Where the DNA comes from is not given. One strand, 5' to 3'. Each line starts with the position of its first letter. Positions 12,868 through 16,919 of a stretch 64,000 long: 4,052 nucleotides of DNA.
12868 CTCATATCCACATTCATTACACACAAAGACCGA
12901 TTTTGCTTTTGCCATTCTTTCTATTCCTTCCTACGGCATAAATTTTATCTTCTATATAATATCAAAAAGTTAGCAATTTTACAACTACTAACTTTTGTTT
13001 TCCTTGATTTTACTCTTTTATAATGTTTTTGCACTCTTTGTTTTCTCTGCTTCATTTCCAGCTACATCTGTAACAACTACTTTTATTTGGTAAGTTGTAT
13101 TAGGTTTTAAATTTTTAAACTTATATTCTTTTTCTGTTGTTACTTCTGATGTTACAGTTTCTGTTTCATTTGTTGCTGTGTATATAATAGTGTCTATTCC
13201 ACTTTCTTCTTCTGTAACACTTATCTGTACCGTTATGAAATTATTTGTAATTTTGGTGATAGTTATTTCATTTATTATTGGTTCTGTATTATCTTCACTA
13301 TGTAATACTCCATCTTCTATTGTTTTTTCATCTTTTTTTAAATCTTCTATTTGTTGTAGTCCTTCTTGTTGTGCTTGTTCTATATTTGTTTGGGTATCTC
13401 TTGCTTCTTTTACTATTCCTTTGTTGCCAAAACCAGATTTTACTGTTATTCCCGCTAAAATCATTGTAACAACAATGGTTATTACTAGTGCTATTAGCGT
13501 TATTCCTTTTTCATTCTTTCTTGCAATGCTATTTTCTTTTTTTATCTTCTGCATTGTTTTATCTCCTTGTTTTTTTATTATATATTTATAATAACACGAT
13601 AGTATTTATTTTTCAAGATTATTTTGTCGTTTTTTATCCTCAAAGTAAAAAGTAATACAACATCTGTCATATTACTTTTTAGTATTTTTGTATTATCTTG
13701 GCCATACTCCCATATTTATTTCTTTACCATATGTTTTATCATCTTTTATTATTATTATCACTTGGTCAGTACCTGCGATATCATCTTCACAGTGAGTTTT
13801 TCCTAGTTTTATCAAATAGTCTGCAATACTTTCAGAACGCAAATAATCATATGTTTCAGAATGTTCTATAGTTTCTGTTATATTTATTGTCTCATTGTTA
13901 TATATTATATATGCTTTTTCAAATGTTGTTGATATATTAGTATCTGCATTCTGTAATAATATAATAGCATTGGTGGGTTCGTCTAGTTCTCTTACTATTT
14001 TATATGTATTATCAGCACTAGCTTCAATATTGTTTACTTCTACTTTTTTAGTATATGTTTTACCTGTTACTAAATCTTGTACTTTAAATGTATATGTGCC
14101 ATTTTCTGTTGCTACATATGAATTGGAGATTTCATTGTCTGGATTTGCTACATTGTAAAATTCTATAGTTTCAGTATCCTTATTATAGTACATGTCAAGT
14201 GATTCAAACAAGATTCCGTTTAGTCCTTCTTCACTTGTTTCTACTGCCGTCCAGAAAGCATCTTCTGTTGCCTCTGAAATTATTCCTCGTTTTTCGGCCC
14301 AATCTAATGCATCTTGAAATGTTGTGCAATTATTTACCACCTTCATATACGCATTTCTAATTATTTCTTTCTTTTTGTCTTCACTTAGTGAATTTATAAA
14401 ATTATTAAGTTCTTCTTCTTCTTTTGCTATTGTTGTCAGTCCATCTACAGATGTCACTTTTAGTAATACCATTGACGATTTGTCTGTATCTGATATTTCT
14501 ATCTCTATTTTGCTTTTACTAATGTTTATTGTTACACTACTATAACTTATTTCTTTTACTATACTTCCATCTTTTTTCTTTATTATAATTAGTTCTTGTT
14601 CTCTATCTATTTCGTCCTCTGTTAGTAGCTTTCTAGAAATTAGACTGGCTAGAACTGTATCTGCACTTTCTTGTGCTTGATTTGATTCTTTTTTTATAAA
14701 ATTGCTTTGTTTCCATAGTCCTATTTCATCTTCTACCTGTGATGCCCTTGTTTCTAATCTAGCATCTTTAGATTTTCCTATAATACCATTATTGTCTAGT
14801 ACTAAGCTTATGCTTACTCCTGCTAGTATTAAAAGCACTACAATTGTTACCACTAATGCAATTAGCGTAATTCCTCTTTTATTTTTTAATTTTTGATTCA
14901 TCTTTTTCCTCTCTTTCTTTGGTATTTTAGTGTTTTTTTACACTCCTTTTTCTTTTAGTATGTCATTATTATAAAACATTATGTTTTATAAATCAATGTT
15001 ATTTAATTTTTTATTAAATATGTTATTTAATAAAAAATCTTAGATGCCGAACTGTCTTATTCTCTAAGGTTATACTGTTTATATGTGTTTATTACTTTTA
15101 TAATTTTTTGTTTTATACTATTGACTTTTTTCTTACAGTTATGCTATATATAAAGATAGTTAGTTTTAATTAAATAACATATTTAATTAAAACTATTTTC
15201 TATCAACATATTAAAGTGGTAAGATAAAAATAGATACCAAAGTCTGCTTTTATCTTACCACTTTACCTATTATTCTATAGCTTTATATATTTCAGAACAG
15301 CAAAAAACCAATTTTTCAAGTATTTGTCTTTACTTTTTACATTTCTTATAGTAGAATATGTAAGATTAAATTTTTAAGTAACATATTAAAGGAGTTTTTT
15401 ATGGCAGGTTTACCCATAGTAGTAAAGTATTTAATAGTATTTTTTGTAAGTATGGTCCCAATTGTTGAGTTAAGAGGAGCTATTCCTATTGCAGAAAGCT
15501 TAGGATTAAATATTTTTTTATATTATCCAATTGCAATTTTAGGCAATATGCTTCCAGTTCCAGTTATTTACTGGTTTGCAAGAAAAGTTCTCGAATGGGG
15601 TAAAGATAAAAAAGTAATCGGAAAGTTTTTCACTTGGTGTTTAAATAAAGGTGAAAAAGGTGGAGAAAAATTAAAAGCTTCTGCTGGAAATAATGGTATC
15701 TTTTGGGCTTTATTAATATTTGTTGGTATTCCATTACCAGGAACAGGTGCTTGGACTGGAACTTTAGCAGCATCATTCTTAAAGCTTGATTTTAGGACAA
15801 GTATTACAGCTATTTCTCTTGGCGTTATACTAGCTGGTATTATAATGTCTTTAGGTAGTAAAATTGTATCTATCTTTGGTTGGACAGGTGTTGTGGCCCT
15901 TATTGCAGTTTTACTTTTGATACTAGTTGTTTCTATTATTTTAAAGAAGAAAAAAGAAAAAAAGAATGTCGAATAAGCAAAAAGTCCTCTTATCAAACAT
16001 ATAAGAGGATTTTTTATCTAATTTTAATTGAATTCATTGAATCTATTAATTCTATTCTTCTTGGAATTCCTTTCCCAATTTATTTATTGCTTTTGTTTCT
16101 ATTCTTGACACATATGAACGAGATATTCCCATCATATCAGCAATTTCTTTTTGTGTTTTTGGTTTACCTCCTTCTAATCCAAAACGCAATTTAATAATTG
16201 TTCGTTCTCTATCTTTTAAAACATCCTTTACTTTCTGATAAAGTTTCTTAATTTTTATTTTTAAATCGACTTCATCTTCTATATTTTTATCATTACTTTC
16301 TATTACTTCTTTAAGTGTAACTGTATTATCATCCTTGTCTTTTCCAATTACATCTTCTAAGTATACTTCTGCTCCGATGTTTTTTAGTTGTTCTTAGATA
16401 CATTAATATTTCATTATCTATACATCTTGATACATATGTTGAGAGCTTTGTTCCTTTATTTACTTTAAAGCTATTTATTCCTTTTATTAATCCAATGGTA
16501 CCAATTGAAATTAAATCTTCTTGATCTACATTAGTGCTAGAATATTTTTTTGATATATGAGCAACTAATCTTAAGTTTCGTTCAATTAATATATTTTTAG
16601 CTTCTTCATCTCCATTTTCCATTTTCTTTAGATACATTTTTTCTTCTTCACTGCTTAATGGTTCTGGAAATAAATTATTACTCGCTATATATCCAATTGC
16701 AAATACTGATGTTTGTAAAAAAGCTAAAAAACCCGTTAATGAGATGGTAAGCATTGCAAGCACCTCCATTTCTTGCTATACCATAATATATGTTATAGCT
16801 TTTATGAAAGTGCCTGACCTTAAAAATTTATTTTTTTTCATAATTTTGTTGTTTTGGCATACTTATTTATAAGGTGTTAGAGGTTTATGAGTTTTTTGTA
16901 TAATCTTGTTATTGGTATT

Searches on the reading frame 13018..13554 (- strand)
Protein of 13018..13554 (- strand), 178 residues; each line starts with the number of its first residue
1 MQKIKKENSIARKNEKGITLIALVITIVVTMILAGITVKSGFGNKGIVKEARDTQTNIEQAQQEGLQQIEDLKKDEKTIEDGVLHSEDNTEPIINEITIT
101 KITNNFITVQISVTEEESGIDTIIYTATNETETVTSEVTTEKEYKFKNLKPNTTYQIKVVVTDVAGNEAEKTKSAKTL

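Call 8: search_protein_families(library=pfam, proteins=[window:13018-13554:-], max_evalue=0.01)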
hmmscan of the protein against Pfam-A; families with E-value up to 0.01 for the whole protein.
window:13018-13554:- (178 aa): 9 families
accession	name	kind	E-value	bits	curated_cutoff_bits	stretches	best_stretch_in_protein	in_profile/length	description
PF24893.1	DUF7743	-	1.9e-06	28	27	1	87-170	2-89/120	Domain of unknown function (DUF7743)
PF00041.27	fn3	-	2e-06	28.3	25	1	97-172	6-79/84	Fibronectin type III domain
PF25788.1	Ig_Rha78A_N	-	0.00013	22.6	27.4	1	109-173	38-95/105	Rha78A-like, N-terminal immunoglobulin domain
PF07963.17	N_methyl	-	0.0003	20.7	21.2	1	12-37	1-26/27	Prokaryotic N-terminal methylation motif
PF25059.1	FN3_DSCAM-DSCAML_C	-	0.00073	20.3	39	1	130-173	33-76/89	DSCAM/DSCAML C-terminal Fn3-like domain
PF16656.11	Pur_ac_phosph_N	-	0.0016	19.4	30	1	109-163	30-82/93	Purple acid Phosphatase, N-terminal domain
PF19077.6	Big_13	-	0.0026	18.7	27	1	108-172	28-94/102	Bacterial Ig-like domain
PF23608.1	Ig_ILCR1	-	0.0063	17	27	1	121-164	45-88/114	ILCR1 Ig-like domain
PF17218.8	CBX7_C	-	0.0093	16.1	22.2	0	94-109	10-25/33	CBX family C-terminal motif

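Call 13: find_encoding_contigs(protein=window:13018-13554:-, flank=5000, max_places=10)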
Protein window:13018-13554:- (178 aa): 1 contig read that carries it; 1 place shown.
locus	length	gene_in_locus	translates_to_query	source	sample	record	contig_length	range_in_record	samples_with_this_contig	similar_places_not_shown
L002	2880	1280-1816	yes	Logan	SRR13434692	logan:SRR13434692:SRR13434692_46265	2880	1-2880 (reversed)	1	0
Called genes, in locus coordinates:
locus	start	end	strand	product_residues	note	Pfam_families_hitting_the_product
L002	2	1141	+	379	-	?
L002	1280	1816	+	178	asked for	PF24893:DUF7743 (weak), PF00041:fn3 (weak)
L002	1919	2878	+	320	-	?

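Call 43: search_protein_families(library=ncbifam, proteins=[window:13018-13554:-], max_evalue=0.01)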
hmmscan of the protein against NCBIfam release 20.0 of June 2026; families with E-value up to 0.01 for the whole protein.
window:13018-13554:- (178 aa): 1 family
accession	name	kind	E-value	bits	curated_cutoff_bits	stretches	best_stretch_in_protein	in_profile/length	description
NF045522.1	MXAN_2561_fam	equivalog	1e-06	28.5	150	1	102-175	179-254/304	MXAN_2561 family MXYO-CTERM-anchored protein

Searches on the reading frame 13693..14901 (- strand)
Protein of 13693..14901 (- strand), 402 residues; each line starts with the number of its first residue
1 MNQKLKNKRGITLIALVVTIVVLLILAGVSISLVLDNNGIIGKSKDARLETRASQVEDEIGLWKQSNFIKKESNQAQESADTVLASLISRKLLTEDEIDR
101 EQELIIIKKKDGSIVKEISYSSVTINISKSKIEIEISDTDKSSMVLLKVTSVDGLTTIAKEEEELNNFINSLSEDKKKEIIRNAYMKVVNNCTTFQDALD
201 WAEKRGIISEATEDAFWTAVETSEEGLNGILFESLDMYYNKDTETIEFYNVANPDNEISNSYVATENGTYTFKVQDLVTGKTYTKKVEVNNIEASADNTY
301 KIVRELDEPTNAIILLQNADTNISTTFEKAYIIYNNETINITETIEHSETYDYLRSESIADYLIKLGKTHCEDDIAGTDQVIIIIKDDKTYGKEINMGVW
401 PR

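Call 8: search_protein_families(library=pfam, proteins=[window:13693-14901:-], max_evalue=0.01)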
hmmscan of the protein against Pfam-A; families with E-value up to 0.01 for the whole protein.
window:13693-14901:- (402 aa): 1 family
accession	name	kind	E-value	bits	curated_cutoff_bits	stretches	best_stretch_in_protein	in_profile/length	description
PF07963.17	N_methyl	-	0.00096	19.1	21.2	1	6-29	2-25/27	Prokaryotic N-terminal methylation motif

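Call 11: find_encoding_contigs(protein=window:13693-14901:-, flank=4000, max_places=10)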
Protein window:13693-14901:- (402 aa): no gene with exactly this product is on record in the collection.

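Call 43: search_protein_families(library=ncbifam, proteins=[window:13693-14901:-], max_evalue=0.01)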
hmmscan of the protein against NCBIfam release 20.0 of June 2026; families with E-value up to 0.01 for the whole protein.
window:13693-14901:- (402 aa): 1 family
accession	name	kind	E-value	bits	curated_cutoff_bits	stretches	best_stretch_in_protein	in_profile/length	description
NF053876.1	DS32_2_antiphage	equivalog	0.00053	19.1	240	1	180-229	90-140/181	NADAR family anti-phage protein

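Call 44: search_solved_structures(query=window:13693-14901:-, max_evalue=1)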
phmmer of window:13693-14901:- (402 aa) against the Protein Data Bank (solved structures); distinct sequences matched with E-value up to 1: 2.
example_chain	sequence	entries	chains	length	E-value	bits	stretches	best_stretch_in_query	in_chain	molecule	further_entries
9egp_A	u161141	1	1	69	0.015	17.8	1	1-32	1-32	Geopilin domain 1 protein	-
7tgg_A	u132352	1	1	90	0.1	15.1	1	1-32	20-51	Geopilin domain 1 protein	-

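Call 56: find_homologous_proteins(query=window:13693-14901:-, max_evalue=0.00001)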
Query window:13693-14901:- (402 aa): 5761 proteins with E <= 0.00001 among 8000 candidates; the best 120 are listed.
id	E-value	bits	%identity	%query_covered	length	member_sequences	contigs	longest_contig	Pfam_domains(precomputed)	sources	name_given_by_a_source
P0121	6.3e-249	843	100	100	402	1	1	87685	-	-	-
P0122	1.8e-155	536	69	100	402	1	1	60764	-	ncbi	-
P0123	5.4e-148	511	67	99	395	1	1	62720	-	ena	-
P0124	1.1e-147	510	67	99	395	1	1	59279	-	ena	-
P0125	1.8e-147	509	67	99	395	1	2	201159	-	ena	-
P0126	2.0e-147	509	67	99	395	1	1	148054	-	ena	-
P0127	3.9e-147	508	67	99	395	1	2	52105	-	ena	-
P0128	1.2e-146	507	66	99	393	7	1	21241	-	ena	-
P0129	3.3e-146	505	67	99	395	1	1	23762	-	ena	-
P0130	1.5e-145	503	65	100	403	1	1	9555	-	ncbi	-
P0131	2.7e-145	502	66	99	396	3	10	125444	-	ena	-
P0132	3.6e-145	502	66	99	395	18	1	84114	-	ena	-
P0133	1.0e-144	500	66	99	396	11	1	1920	-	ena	-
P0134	4.8e-142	492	65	100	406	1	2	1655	-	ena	-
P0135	5.5e-138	478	63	99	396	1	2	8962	-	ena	-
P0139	6.4e-132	458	62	98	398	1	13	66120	-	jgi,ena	-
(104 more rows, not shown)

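Call 57: find_encoding_contigs(protein=P0139, flank=3000, max_places=10)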
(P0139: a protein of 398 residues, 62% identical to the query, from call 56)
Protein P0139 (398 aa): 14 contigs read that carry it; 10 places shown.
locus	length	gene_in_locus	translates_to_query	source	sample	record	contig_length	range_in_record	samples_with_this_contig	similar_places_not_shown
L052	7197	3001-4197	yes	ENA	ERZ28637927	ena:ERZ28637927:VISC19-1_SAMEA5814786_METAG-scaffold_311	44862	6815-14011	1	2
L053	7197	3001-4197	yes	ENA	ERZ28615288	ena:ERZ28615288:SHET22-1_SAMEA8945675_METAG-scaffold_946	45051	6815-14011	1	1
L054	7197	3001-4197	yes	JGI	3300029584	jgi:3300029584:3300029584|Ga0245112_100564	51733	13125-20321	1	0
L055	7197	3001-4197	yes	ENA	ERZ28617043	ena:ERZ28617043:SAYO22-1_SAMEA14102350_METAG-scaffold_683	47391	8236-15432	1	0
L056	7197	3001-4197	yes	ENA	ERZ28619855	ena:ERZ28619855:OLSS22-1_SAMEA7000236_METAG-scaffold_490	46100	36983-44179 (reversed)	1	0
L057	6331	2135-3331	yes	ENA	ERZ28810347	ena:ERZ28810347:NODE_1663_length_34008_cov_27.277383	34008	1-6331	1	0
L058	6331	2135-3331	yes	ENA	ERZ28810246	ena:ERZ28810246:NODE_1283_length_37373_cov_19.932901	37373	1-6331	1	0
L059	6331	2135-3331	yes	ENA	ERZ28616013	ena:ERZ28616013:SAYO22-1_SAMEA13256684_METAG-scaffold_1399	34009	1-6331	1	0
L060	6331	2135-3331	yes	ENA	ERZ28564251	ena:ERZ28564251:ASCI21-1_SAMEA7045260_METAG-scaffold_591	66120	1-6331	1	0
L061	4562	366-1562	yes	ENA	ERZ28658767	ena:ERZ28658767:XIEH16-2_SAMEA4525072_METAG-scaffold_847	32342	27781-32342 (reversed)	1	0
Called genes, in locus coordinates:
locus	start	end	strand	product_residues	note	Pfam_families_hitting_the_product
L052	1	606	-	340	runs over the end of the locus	PF02504:FA_synthesis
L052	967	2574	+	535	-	-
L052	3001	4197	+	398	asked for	-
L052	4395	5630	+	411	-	PF01966:HD, PF13286:HD_assoc (faint)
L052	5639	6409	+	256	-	PF00106:adh_short, PF01370:Epimerase (weak), PF08659:KR, PF13561:adh_short_C2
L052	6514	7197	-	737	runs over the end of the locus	PF03717:PBP_dimer, PF00905:Transpeptidase, PF03793:PASTA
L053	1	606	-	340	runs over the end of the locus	PF02504:FA_synthesis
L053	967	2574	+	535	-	-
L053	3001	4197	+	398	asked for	-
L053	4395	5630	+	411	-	PF01966:HD, PF13286:HD_assoc (faint)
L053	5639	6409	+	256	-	PF00106:adh_short, PF01370:Epimerase (weak), PF08659:KR, PF13561:adh_short_C2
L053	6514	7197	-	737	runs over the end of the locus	PF03717:PBP_dimer, PF00905:Transpeptidase, PF03793:PASTA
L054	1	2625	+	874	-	PF00690:Cation_ATPase_N, PF00122:E1-E2_ATPase, PF00702:Hydrolase, PF13246:Cation_ATPase, PF08282:Hydrolase_3 (faint), PF00689:Cation_ATPase_C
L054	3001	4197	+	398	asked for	-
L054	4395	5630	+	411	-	PF01966:HD, PF13286:HD_assoc (faint)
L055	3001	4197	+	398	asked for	-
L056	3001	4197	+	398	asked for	-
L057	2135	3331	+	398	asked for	-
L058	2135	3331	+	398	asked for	-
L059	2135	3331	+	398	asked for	-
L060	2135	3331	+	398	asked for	-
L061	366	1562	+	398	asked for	-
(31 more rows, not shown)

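Call 58: find_encoding_contigs(protein=P0131, flank=3000, max_places=10)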
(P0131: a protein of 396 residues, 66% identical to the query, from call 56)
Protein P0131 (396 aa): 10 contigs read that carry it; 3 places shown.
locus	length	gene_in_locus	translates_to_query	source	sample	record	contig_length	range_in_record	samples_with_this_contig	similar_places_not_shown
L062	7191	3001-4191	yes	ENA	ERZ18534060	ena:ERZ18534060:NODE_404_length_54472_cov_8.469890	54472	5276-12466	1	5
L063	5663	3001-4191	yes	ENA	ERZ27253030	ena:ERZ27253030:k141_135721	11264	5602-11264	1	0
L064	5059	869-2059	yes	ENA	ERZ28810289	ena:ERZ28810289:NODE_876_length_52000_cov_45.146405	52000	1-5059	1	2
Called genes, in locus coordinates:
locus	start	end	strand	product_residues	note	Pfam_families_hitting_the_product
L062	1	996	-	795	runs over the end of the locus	PF00133:tRNA-synt_1, PF01406:tRNA-synt_1e (faint), PF09334:tRNA-synt_1g, PF13603:tRNA-synt_1_2, PF00133:tRNA-synt_1, PF08264:Anticodon_1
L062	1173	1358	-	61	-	-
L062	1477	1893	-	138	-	PF11645:PDDEXK_5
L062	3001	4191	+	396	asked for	-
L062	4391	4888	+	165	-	PF01257:2Fe-2S_thioredx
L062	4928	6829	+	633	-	PF01257:2Fe-2S_thioredx, PF01512:Complex1_51K, PF10531:SLBB (weak), PF10589:NADH_4Fe-4S, PF13187:Fer4_9 (weak), PF00037:Fer4 (weak), PF12838:Fer4_7, PF13237:Fer4_10, +3 more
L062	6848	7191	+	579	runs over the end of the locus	PF13510:Fer2_4, PF10588:NADH-G_4Fe-4S_3, PF22117:Fer4_Nqo3 (weak), PF00037:Fer4 (weak), PF02906:Fe_hyd_lg_C, PF02256:Fe_hyd_SSU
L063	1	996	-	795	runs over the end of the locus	PF00133:tRNA-synt_1, PF01406:tRNA-synt_1e (faint), PF09334:tRNA-synt_1g, PF13603:tRNA-synt_1_2, PF00133:tRNA-synt_1, PF08264:Anticodon_1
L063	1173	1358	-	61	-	-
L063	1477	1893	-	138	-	PF11645:PDDEXK_5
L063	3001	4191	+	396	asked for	-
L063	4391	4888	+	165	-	PF01257:2Fe-2S_thioredx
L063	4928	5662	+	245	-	?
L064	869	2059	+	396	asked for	-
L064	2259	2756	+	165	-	PF01257:2Fe-2S_thioredx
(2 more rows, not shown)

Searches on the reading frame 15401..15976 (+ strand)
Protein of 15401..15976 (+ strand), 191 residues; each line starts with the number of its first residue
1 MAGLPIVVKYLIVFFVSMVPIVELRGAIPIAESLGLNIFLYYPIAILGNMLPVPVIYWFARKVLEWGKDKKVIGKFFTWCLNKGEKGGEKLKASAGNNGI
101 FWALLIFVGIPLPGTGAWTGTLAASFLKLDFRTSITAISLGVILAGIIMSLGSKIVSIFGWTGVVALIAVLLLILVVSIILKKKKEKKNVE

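Call 8: search_protein_families(library=pfam, proteins=[window:15401-15976:+], max_evalue=0.01)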
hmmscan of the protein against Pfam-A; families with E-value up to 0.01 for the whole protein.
window:15401-15976:+ (191 aa): 1 family
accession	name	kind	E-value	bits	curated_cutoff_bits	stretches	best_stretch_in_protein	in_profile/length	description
PF06695.16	Sm_multidrug_ex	-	1.3e-41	142.4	30.7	1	23-148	1-121/121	Putative small multi-drug export protein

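Call 10: find_encoding_contigs(protein=window:15401-15976:+, flank=4000, max_places=10)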
Protein window:15401-15976:+ (191 aa): 1 contig read that carries it; 1 place shown.
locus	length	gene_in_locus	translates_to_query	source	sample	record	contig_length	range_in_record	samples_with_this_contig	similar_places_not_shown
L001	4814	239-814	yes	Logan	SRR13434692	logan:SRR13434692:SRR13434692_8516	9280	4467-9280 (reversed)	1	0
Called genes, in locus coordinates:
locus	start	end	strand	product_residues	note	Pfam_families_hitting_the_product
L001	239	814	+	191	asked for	PF06695:Sm_multidrug_ex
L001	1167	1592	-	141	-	PF04542:Sigma70_r2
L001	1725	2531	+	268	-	PF04018:VCA0040-like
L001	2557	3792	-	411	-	PF01136:Peptidase_U32, PF16325:Peptidase_U32_C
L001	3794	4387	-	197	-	PF01135:PCMT, PF01596:Methyltransf_3, PF02475:TRM5-TYW2_MTfase (weak), PF01564:Spermine_synth, PF13847:Methyltransf_31, PF13578:Methyltransf_24, PF13649:Methyltransf_25 (weak), PF03602:Cons_hypoth95 (faint)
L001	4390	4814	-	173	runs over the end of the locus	PF00156:Pribosyltran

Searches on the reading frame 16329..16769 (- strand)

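Call 8: search_protein_families(library=pfam, proteins=[window:16329-16769:-], max_evalue=0.01)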
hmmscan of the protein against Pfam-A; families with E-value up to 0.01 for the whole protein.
window:16329-16769:- (146 aa): 1 family
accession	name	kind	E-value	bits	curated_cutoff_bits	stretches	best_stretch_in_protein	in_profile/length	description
PF04542.20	Sigma70_r2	-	1.4e-16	60.5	24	1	61-129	1-69/71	Sigma-70 region 2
